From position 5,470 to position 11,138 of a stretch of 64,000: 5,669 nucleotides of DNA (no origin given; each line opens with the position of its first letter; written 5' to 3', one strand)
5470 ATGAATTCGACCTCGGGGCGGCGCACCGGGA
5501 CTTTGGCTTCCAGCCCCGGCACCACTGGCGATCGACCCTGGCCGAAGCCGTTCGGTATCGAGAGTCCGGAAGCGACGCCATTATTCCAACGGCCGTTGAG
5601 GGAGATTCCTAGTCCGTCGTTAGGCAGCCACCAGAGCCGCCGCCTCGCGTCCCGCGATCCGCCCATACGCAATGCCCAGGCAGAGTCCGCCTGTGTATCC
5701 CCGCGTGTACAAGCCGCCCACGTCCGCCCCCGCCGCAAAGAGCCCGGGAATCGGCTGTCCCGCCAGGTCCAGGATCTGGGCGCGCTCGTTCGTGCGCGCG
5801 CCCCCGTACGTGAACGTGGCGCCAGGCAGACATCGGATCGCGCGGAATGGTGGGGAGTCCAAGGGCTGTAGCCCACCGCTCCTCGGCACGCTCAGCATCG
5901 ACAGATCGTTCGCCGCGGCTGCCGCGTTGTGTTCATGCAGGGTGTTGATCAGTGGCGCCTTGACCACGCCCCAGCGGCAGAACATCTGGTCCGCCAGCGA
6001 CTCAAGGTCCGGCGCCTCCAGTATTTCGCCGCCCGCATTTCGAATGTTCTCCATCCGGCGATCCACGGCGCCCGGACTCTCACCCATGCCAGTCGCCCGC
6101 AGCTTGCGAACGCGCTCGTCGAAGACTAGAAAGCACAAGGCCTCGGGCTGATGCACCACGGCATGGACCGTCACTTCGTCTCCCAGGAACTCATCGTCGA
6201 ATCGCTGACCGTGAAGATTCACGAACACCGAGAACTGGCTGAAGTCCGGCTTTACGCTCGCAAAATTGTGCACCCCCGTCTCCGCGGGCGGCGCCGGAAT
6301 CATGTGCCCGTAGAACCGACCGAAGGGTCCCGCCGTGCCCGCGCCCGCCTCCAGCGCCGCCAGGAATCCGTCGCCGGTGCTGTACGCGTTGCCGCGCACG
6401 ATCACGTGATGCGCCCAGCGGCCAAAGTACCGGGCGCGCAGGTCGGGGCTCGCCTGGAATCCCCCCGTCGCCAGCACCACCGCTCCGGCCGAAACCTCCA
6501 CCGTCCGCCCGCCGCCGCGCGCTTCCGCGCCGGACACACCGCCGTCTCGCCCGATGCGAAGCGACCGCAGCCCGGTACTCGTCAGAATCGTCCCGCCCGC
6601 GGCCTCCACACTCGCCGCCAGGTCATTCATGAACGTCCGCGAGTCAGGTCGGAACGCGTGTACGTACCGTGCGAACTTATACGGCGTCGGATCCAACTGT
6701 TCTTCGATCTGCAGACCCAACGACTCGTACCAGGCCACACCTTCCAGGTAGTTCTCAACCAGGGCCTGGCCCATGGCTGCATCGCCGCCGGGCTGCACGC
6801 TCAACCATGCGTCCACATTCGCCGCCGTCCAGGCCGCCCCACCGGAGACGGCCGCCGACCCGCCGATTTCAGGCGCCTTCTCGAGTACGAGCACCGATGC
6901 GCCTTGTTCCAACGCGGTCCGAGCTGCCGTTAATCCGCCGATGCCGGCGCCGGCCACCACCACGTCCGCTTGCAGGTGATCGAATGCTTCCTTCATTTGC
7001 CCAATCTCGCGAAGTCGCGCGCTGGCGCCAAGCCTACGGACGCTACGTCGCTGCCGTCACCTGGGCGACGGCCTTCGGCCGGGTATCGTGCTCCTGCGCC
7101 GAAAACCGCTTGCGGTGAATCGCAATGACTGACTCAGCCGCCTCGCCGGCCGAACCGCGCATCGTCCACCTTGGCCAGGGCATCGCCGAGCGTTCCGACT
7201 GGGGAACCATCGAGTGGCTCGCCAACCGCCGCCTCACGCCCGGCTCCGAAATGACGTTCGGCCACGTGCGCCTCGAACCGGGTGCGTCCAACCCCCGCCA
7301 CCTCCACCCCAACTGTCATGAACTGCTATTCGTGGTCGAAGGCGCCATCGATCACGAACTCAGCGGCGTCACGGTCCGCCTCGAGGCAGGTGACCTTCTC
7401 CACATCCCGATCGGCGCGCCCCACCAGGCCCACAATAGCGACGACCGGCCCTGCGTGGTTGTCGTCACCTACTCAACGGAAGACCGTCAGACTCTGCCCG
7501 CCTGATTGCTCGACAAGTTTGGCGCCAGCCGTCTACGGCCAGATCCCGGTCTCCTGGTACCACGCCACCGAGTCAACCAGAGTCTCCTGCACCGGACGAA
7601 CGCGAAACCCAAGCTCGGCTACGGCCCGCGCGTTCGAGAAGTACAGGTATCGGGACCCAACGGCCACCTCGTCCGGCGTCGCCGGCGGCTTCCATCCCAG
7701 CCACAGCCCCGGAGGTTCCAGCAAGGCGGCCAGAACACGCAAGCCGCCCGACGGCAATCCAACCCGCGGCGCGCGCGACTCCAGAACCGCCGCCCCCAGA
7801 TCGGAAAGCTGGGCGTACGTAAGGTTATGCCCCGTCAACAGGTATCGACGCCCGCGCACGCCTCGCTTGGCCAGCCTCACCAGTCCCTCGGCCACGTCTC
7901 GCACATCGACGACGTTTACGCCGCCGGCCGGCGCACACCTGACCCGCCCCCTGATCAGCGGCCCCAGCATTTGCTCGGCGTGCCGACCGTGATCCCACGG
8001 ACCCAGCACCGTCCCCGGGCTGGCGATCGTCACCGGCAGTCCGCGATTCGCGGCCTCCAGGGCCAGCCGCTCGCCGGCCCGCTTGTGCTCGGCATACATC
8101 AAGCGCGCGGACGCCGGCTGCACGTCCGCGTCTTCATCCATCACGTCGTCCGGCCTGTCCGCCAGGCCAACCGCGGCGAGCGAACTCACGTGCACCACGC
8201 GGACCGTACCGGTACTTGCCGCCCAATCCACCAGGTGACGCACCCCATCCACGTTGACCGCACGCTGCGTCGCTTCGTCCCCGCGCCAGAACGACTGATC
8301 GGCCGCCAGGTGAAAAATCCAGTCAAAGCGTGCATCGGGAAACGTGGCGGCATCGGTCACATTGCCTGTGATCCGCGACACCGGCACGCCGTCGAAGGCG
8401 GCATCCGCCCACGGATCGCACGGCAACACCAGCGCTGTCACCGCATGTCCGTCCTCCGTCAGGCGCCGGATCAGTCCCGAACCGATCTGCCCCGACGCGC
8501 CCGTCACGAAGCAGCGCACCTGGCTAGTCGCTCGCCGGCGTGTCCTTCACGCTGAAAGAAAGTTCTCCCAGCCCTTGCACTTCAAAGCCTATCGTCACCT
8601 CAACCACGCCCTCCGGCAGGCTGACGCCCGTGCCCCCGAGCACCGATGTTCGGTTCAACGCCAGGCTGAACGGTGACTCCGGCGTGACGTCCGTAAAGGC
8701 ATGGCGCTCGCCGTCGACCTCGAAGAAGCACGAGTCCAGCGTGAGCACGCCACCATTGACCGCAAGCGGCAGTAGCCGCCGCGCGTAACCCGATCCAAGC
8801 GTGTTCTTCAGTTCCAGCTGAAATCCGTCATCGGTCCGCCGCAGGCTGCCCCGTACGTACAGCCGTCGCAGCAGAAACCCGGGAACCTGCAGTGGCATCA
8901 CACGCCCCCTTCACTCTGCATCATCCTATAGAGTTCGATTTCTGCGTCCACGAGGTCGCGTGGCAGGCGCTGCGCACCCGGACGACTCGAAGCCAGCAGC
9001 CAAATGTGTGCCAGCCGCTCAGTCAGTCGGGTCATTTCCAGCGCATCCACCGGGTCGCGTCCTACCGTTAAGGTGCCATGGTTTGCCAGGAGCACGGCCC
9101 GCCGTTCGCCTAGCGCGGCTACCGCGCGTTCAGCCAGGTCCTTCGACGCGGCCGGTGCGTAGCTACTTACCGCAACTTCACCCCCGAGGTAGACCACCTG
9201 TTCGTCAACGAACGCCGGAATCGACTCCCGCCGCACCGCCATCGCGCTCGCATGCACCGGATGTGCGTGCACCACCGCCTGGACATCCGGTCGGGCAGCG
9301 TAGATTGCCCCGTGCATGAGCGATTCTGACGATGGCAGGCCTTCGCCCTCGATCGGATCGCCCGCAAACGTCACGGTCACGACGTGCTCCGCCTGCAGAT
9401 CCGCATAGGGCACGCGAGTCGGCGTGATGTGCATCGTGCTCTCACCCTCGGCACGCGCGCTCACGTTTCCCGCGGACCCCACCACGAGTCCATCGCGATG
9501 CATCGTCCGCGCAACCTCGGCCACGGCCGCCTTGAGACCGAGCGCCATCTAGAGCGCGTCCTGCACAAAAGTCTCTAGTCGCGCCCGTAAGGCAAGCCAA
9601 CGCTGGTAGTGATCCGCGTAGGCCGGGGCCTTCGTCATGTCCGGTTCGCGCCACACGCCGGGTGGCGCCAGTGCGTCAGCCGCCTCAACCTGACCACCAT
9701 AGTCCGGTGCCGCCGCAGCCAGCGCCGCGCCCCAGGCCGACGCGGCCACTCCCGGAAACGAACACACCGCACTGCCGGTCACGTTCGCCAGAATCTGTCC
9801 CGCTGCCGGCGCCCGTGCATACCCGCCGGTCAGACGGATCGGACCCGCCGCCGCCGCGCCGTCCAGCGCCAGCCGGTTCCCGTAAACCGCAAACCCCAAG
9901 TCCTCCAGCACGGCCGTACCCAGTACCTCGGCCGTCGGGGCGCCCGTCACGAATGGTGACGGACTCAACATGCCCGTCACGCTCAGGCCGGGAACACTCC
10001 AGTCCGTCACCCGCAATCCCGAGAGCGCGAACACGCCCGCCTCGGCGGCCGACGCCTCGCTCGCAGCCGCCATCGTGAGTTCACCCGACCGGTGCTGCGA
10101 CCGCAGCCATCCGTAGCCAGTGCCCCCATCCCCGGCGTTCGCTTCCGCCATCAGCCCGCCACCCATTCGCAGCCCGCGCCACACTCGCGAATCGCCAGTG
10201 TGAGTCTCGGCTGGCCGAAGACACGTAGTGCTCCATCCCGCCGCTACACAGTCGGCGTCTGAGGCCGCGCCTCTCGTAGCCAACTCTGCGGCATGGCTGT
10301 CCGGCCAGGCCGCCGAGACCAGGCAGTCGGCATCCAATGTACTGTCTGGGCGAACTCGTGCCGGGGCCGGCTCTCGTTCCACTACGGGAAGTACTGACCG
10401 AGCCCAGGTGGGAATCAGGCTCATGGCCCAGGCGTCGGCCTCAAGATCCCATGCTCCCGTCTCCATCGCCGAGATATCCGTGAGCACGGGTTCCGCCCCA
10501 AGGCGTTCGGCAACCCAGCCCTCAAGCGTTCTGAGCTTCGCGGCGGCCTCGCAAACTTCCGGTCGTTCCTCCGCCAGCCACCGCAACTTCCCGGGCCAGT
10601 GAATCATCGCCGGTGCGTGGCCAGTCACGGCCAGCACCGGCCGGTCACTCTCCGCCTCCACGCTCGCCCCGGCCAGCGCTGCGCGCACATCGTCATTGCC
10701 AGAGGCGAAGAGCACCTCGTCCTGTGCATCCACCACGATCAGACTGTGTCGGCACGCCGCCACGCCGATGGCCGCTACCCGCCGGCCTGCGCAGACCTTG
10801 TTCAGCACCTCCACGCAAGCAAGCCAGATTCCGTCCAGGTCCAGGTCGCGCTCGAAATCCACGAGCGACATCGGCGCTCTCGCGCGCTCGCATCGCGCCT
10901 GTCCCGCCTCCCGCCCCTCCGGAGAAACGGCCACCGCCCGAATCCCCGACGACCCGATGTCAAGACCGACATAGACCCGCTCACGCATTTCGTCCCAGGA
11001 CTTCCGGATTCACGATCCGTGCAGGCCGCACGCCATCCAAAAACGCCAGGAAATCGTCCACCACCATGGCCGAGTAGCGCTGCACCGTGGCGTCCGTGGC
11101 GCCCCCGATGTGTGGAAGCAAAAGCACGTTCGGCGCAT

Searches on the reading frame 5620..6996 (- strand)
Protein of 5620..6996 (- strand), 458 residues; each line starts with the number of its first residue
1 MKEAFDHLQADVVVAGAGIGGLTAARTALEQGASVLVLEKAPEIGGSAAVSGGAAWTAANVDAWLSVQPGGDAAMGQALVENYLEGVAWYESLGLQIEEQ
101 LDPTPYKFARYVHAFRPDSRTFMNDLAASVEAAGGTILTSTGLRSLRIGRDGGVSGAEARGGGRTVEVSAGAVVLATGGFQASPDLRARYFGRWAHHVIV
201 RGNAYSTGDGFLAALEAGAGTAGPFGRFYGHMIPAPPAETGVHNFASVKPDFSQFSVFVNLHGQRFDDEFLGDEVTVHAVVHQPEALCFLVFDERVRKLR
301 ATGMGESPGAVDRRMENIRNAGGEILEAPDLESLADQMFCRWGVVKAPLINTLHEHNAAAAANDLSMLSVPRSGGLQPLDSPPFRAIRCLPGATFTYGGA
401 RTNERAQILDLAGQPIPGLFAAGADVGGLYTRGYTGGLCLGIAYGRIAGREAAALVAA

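Call 18: search_protein_families(library=pfam, proteins=[window:5620-6996:-], max_evalue=0.00001)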
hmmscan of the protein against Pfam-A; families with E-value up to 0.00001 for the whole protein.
window:5620-6996:- (458 aa): 5 families
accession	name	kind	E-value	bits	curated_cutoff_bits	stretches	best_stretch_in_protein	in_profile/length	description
PF00890.30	FAD_binding_2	-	4.6e-37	128.6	20.4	1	11-436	1-409/414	FAD binding domain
PF01266.30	DAO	-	4.2e-12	46.7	27.9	1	11-93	1-74/353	FAD dependent oxidoreductase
PF03486.20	HI0933_like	-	4.9e-11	43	50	1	11-446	2-239/244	HI0933-like protein Rossmann domain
PF12831.13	FAD_oxidored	-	1.8e-09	37.8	27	1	11-178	1-145/416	FAD dependent oxidoreductase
PF13450.12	NAD_binding_8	-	7.7e-08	32.9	21.9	1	14-49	1-36/68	NAD(P)-binding Rossmann-like domain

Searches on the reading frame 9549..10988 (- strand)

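Call 18: search_protein_families(library=pfam, proteins=[window:9549-10988:-], max_evalue=0.00001)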
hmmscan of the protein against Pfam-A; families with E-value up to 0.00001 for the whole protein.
window:9549-10988:- (479 aa): 1 family
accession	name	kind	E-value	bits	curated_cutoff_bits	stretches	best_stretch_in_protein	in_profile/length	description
PF00370.27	FGGY_N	-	4.3e-16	59.7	28.8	1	5-192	1-193/245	FGGY family of carbohydrate kinases, N-terminal domain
